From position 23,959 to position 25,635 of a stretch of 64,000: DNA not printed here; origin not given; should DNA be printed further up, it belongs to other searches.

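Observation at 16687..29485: Candidate sulfosugar catabolic locus with a non-canonical enzyme set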

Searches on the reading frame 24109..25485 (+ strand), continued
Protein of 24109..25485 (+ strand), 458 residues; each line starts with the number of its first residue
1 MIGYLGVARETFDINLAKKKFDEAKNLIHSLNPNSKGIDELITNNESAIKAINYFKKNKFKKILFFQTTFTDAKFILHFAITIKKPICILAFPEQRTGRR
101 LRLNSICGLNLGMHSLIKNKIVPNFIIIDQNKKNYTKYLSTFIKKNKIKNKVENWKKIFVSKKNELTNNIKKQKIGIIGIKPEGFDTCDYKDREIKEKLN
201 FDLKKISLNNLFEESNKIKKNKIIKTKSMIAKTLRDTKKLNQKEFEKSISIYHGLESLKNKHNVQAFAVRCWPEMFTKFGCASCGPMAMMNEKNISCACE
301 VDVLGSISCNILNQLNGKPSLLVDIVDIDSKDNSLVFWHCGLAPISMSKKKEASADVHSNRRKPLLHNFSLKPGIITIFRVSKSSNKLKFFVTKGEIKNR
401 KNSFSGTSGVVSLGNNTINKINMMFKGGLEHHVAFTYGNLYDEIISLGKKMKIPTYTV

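Call 26: find_related_loci(query=A1, collection=genome_contigs, flank=10000)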
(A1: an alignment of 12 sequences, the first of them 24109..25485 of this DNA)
Query A1 (458 aa) in genome_contigs; peptide patterns used: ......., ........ (x = any residue, [..] = any of these).
431 stretches matched a pattern; 188 encode a relative of the query (tblastn E <= 1e-3); the best 80 are kept; 80 distinct loci.
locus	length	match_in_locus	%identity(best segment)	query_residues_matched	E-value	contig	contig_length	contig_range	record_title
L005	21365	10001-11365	69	1-458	0e+0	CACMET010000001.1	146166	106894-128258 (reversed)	MAG: uncultured Alphaproteobacteria bacterium isolate AG-891-E15 genome assembly, contig: AG-891-E15_NODE_1, whole genom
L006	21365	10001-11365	68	1-458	0e+0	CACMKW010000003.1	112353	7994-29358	MAG: uncultured Alphaproteobacteria bacterium isolate AG-891-K21 genome assembly, contig: AG-891-K21_NODE_3, whole genom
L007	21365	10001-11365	68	1-458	0e+0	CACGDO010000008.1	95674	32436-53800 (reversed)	uncultured Alphaproteobacteria bacterium isolate AG-422-E02 genome assembly, contig: AG-422-E02_NODE_8, whole genome sho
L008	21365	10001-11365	68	1-458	0e+0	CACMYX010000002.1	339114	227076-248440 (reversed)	MAG: uncultured Alphaproteobacteria bacterium isolate AG-892-I02 genome assembly, contig: AG-892-I02_NODE_2, whole genom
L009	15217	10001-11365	68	1-458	0e+0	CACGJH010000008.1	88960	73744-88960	uncultured Alphaproteobacteria bacterium isolate AG-422-J16 genome assembly, contig: AG-422-J16_NODE_8, whole genome sho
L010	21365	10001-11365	68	1-458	0e+0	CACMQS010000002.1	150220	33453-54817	MAG: uncultured Alphaproteobacteria bacterium isolate AG-892-A10 genome assembly, contig: AG-892-A10_NODE_2, whole genom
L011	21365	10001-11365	68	1-458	0e+0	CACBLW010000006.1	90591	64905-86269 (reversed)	uncultured Alphaproteobacteria bacterium isolate AG-899-M17 genome assembly, contig: AG-899-M17_NODE_6, whole genome sho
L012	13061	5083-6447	68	1-458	0e+0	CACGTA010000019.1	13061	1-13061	uncultured Alphaproteobacteria bacterium isolate AG-910-K03 genome assembly, contig: AG-910-K03_NODE_19, whole genome sh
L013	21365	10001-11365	68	1-458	0e+0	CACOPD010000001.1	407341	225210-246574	MAG: uncultured Alphaproteobacteria bacterium isolate AH-324-F15 genome assembly, contig: AH-324-F15_NODE_1, whole genom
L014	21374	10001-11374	62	1-458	0e+0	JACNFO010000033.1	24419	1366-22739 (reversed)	MAG: Candidatus Pseudothioglobus aerophilus NIOZ-UU_NODE_2420_length_24419_cov_25.0484, whole genome shotgun sequence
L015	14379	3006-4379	62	1-458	0e+0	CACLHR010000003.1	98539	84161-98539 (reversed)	MAG: uncultured gamma proteobacterium genome assembly, contig: AG-464-B02_NODE_3, whole genome shotgun sequence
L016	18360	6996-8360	67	1-458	0e+0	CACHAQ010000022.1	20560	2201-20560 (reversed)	uncultured Alphaproteobacteria bacterium isolate AG-426-J10 genome assembly, contig: AG-426-J10_NODE_22, whole genome sh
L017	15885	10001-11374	62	1-458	0e+0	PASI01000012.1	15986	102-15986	MAG: Thiotrichales bacterium isolate SAT186 16086, whole genome shotgun sequence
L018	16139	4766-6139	61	1-458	0e+0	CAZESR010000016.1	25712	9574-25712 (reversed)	MAG TPA_asm: uncultured Piscirickettsiaceae bacterium isolate SRP260945_co1_34 genome assembly, contig: NODE_2820_length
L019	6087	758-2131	61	1-458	0e+0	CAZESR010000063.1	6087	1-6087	MAG TPA_asm: uncultured Piscirickettsiaceae bacterium isolate SRP260945_co1_34 genome assembly, contig: NODE_24845_lengt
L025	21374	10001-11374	59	1-458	0e+0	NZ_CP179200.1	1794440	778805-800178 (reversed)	Pseudothioglobus sp. nBUS_23 chromosome, complete genome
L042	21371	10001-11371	56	1-458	3e-160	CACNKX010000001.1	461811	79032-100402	MAG: uncultured Alphaproteobacteria bacterium isolate AG-893-E11 genome assembly, contig: AG-893-E11_NODE_1, whole genom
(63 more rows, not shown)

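Call 30: search_solved_structures(query=L003:8982-10004:+, max_evalue=0.001, show_alignments=0)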
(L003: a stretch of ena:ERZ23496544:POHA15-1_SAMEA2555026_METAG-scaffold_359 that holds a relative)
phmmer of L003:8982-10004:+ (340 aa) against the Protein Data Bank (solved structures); distinct sequences matched with E-value up to 0.001: 13.
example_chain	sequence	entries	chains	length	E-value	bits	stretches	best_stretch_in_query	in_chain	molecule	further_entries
8tnf_A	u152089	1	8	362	1.1e-83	284.4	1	5-316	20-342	DUF2090 domain-containing protein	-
3jrk_A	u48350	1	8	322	3.4e-40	141.5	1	13-310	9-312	Tagatose 1,6-diphosphate aldolase 2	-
3mhf_A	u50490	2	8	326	3.5e-40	141.5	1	12-310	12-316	Tagatose 1,6-diphosphate aldolase 2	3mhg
5f2l_A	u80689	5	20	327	3.5e-40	141.5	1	12-310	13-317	Tagatose 1,6-diphosphate aldolase 2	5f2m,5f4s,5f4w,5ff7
5f2g_A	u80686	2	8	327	9e-40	140.1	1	12-310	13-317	Tagatose 1,6-diphosphate aldolase 2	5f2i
3iv3_A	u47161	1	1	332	3.7e-38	134.8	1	11-309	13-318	Tagatose 1,6-diphosphate aldolase 2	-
5hjl_A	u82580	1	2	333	1.7e-37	132.6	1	10-314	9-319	Tagatose 1,6-diphosphate aldolase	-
3kao_A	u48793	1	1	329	1.6e-36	129.4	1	4-307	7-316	Tagatose 1,6-diphosphate aldolase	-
3myp_A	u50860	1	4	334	1.7e-36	129.3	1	4-307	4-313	Tagatose 1,6-diphosphate aldolase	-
3myo_A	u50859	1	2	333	4.5e-35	124.7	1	18-284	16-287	Tagatose 1,6-diphosphate aldolase 1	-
7ag1_Z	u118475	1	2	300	1.3e-17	67.3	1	20-280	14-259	Sulfofructosephosphate aldolase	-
1to3_A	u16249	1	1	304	7.4e-17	64.8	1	13-306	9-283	Putative aldolase yihT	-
7ag7_A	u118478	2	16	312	7.7e-17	64.7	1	13-307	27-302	Sulfofructosephosphate aldolase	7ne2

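Call 59: find_related_loci(query=A2, collection=metagenome_contigs, flank=6000)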
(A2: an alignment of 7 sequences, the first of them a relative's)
Query A2 (339 aa) in metagenome_contigs; peptide patterns used: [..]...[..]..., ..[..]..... (x = any residue, [..] = any of these).
503 stretches matched a pattern; 171 encode a relative of the query (tblastn E <= 1e-3); the best 80 are kept; 80 distinct loci.
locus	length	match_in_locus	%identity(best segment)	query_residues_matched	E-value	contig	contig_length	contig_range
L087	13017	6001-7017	100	1-339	0e+0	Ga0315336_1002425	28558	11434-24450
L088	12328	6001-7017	74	1-339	2e-169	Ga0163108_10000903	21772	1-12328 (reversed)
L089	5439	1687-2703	72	1-339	9e-168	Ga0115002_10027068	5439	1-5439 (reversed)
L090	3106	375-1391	68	1-339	2e-170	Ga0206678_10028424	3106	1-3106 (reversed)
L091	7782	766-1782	67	1-339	4e-161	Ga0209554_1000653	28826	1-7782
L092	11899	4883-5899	67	1-339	2e-161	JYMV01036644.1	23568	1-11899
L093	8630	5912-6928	65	1-339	1e-157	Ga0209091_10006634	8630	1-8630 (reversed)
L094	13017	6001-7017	65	1-339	4e-157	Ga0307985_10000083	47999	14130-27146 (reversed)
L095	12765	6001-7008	65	4-339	2e-156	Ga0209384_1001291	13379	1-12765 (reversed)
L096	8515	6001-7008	65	4-339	4e-156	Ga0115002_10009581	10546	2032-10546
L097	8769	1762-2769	65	4-339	3e-155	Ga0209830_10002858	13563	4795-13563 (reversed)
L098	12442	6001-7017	65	1-339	1e-154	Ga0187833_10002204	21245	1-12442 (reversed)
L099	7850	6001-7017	65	1-339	8e-155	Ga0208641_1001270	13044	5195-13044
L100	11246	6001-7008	64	4-339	1e-154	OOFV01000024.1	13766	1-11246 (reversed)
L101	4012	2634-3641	65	4-339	2e-159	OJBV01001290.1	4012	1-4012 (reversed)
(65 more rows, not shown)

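Call 74: search_protein_families(library=pfam, proteins=[L002:1436-2638:-, L042:1060-2274:-, L042:2271-3290:-, L042:3302-4330:-, L042:5409-6533:-, L042:17378-18436:-, L042:18452-19441:-], max_evalue=0.001)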
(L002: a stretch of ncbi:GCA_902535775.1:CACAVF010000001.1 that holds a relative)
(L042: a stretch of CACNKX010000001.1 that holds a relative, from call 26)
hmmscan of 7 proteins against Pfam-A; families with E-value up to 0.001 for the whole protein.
L002:1436-2638:- (400 aa): 0 families

L042:1060-2274:- (404 aa): 0 families

L042:2271-3290:- (339 aa): 4 families
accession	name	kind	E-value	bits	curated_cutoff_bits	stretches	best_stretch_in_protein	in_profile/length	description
PF22725.1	GFO_IDH_MocA_C3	-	1.2e-17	64.6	27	1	133-261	1-124/124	GFO/IDH/MocA C-terminal domain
PF01408.29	GFO_IDH_MocA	-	8.8e-12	46.2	24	1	44-123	41-119/120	Oxidoreductase family, NAD-binding Rossmann fold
PF02894.22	GFO_IDH_MocA_C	-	9.3e-10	39.1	22.9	1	139-288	3-150/218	Oxidoreductase family, C-terminal alpha/beta domain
PF22685.1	Gal80p_C-like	-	0.00037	21.1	29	0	131-206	1-80/152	Gal80p, C-terminal domain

L042:3302-4330:- (342 aa): 4 families
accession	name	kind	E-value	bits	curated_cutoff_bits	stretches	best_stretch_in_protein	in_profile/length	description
PF01408.29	GFO_IDH_MocA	-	2.3e-25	90.1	24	1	7-121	2-116/120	Oxidoreductase family, NAD-binding Rossmann fold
PF22725.1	GFO_IDH_MocA_C3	-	2.7e-19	69.8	27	1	135-256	3-123/124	GFO/IDH/MocA C-terminal domain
PF02894.22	GFO_IDH_MocA_C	-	1.5e-15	58.1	22.9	1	137-336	1-213/218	Oxidoreductase family, C-terminal alpha/beta domain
PF02423.21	OCD_Mu_crystall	-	0.00018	21.1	24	1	8-77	132-200/314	Ornithine cyclodeaminase/mu-crystallin family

L042:5409-6533:- (374 aa): 2 families
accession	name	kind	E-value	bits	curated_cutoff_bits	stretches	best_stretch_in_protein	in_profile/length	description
PF02826.25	2-Hacid_dh_C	-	1.6e-30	106.2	25.1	1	154-330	2-178/178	D-isomer specific 2-hydroxyacid dehydrogenase, NAD binding domain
PF00389.36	2-Hacid_dh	-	2.5e-06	27.6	24.6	1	70-359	21-131/134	D-isomer specific 2-hydroxyacid dehydrogenase, catalytic domain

L042:17378-18436:- (352 aa): 3 families
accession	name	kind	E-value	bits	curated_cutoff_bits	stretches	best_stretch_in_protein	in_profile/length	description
PF01408.29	GFO_IDH_MocA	-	1.6e-24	87.3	24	1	4-121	1-118/120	Oxidoreductase family, NAD-binding Rossmann fold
PF22725.1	GFO_IDH_MocA_C3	-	6.7e-17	62.1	27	1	137-271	9-122/124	GFO/IDH/MocA C-terminal domain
PF02894.22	GFO_IDH_MocA_C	-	1.1e-14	55.3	22.9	1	140-348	8-215/218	Oxidoreductase family, C-terminal alpha/beta domain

L042:18452-19441:- (329 aa): 3 families
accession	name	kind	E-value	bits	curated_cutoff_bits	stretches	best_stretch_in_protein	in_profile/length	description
PF22725.1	GFO_IDH_MocA_C3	-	9.4e-22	77.8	27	1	129-253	1-123/124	GFO/IDH/MocA C-terminal domain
PF01408.29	GFO_IDH_MocA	-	1.8e-19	71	24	1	3-121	2-120/120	Oxidoreductase family, NAD-binding Rossmann fold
PF02894.22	GFO_IDH_MocA_C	-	7.2e-13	49.3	22.9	1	133-329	1-218/218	Oxidoreductase family, C-terminal alpha/beta domain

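Call 76: search_solved_structures(query=L002:1436-2638:-, max_evalue=1, show_alignments=1)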
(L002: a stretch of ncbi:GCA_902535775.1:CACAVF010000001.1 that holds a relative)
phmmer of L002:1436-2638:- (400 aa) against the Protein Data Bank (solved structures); distinct sequences matched with E-value up to 1: 5.
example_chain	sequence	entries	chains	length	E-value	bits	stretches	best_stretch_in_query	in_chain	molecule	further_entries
2q08_A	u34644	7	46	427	7.9e-85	288.6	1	5-397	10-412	BH0493 protein | Uronate isomerase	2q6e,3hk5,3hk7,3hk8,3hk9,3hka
2pnk_A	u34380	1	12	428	8e-85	288.6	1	5-397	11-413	BH0493 protein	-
2qee_A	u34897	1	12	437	8.6e-85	288.5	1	5-397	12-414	BH0493 protein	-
4i6v_A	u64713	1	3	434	2.3e-08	36.9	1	219-364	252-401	Amidohydrolase 2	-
8t6r_A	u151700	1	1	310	0.37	13.1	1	27-68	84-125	Major membrane protein I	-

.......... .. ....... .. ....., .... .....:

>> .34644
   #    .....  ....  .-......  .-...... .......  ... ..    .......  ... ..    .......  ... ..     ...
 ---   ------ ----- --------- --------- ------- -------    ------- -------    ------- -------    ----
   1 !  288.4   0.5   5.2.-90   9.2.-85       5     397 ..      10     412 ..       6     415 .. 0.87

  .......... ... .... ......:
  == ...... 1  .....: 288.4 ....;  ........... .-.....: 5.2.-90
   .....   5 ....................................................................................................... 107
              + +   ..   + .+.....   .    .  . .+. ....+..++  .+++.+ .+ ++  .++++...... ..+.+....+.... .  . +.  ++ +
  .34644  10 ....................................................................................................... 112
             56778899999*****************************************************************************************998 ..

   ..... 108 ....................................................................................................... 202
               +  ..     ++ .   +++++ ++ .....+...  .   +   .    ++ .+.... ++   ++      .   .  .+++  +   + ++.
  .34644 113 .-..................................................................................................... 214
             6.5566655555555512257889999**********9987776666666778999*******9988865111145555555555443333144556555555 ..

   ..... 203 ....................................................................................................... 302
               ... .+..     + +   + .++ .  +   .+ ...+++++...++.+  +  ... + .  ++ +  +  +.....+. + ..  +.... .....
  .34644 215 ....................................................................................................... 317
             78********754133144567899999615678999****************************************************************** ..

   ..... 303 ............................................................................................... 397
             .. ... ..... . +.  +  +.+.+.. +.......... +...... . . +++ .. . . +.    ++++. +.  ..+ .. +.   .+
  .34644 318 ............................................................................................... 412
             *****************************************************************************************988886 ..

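Call 77: search_protein_families(library=ncbifam, proteins=[L002:1436-2638:-, L042:1060-2274:-, L002:687-1439:+, L025:8114-8920:+], max_evalue=0.01)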
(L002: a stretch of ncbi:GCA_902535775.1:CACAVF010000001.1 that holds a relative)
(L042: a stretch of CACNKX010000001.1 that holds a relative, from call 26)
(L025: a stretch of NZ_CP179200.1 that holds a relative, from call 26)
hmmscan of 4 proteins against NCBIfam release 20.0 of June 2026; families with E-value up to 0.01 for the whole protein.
L002:1436-2638:- (400 aa): 1 family
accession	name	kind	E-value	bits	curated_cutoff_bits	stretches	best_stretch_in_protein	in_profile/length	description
NF002794.0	PRK02925.1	equivalog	1.4e-05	24.3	387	0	269-396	328-456/459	glucuronate isomerase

L042:1060-2274:- (404 aa): 1 family
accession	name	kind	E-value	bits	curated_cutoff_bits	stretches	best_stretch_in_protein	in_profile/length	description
NF002794.0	PRK02925.1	equivalog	4.5e-05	22.6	387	0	272-402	326-457/459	glucuronate isomerase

L002:687-1439:+ (250 aa): 197 families (the best 25 are shown)
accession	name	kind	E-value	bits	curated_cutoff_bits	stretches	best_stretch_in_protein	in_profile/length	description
NF007829.0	PRK10538.1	equivalog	9.2e-34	116.9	411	1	9-239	3-243/248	bifunctional NADP-dependent 3-hydroxy acid dehydrogenase/3-hydroxypropionate dehydrogenase YdfG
NF005559.1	PRK07231.1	subfamily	9.9e-30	103.8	215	1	7-217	5-230/249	glucose 1-dehydrogenase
NF009466.0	PRK12826.1-2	subfamily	8.9e-29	100.7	222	1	7-221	4-231/248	3-oxoacyl-ACP reductase FabG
NF006074.0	PRK08220.1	equivalog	1.4e-28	100.2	312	1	7-201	9-203/251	2,3-dihydro-2,3-dihydroxybenzoate dehydrogenase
NF052558.1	MBtsdlDhBudC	equivalog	7.2e-28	97.8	270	1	7-215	4-222/250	meso-2,3-butanediol dehydrogenase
TIGR04316.1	dhbA_paeA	equivalog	1.6e-27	96.7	300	1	9-217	1-230/250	2,3-dihydro-2,3-dihydroxybenzoate dehydrogenase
NF005878.0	PRK07825.1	subfamily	2.2e-25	89.5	287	1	7-216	10-217/278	short chain dehydrogenase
NF004826.0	PRK06182.1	subfamily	4.4e-25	88.5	305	1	7-189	5-191/274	oxidoreductase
NF038213.1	SDR_TniO_fam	equivalog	1.1e-24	87.2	300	1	8-234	4-249/249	SDR family oxidoreductase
NF006073.0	PRK08219.1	equivalog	3e-24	86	218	1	7-229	4-222/227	SDR family oxidoreductase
NF004823.0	PRK06179.1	subfamily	4.9e-24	85.2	310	1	7-197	6-198/271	oxidoreductase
NF005118.0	PRK06550.1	equivalog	6.3e-24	85.1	270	1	6-195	5-190/236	3-oxoacyl-ACP reductase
NF004825.0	PRK06181.1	equivalog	8.3e-24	84.3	215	1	7-227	7-239/268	SDR family oxidoreductase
NF047420.2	EF_P_mod_YmfI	equivalog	4.3e-23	82.3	238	1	9-217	2-218/236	elongation factor P 5-aminopentanone reductase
NF006123.0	PRK08267.1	equivalog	7.2e-23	81.1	261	1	7-214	3-218/261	SDR family oxidoreductase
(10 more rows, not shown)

L025:8114-8920:+ (268 aa): 19 families
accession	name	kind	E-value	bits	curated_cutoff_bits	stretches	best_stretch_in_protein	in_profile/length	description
NF008154.0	PRK10906.1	equivalog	4.8e-65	219.3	331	1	7-257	4-249/252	DeoR/GlpR family transcriptional regulator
NF041397.1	TranRegGlpR_Halo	equivalog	4.9e-42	144.3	300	1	7-259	4-251/253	HTH-type transcriptional regulator GlpR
NF040755.1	AgaR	equivalog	1.2e-36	126.2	260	1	7-259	5-255/256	transcriptional repressor AgaR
NF007753.1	PRK10434.1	equivalog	1.8e-36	126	350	1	5-259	2-252/253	glucitol operon DNA-binding transcriptional repressor SrlR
NF040890.1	trans_reg_YgbI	equivalog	8.5e-30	104.1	400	1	8-260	5-252/253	DNA-binding transcriptional repressor YgbI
NF007316.0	PRK09802.1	equivalog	4.2e-29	101.6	351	1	7-260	16-267/269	DeoR family transcriptional regulator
NF010034.0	PRK13509.1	equivalog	1.2e-22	80.5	244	1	7-259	4-250/251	HTH-type transcriptional regulator UlaR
NF040887.2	trans_reg_YciT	exception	1.1e-21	77.5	450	1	6-239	1-225/246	DNA-binding transcriptional regulator YciT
NF007961.0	PRK10681.1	equivalog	2.5e-19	69.7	244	1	27-258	26-251/252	DNA-binding transcriptional repressor DeoR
NF007720.0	PRK10411.1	equivalog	2.9e-16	59.5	259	1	7-240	3-233/243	L-fucose operon activator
NF053704.1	TransRegCcpNBacil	equivalog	3.5e-05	23.3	260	1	5-67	2-65/208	transcriptional regulator CcpN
NF011746.1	PRK15199.1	equivalog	0.00022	20.7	472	0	176-255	61-133/335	type 1 fimbria D-mannose specific adhesin FimH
TIGR01884.1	cas_HTH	subfamily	0.00097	18.6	60.2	1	1-53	135-187/202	CRISPR-associated CARF protein Csa3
TIGR02937.1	sigma70-ECF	superfamily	0.0011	18.7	42.9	1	2-43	114-154/165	sigma-70 family RNA polymerase sigma factor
NF033863.1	immun_TipC_fam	subfamily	0.0041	17.3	30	1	18-147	30-161/198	TipC family immunity protein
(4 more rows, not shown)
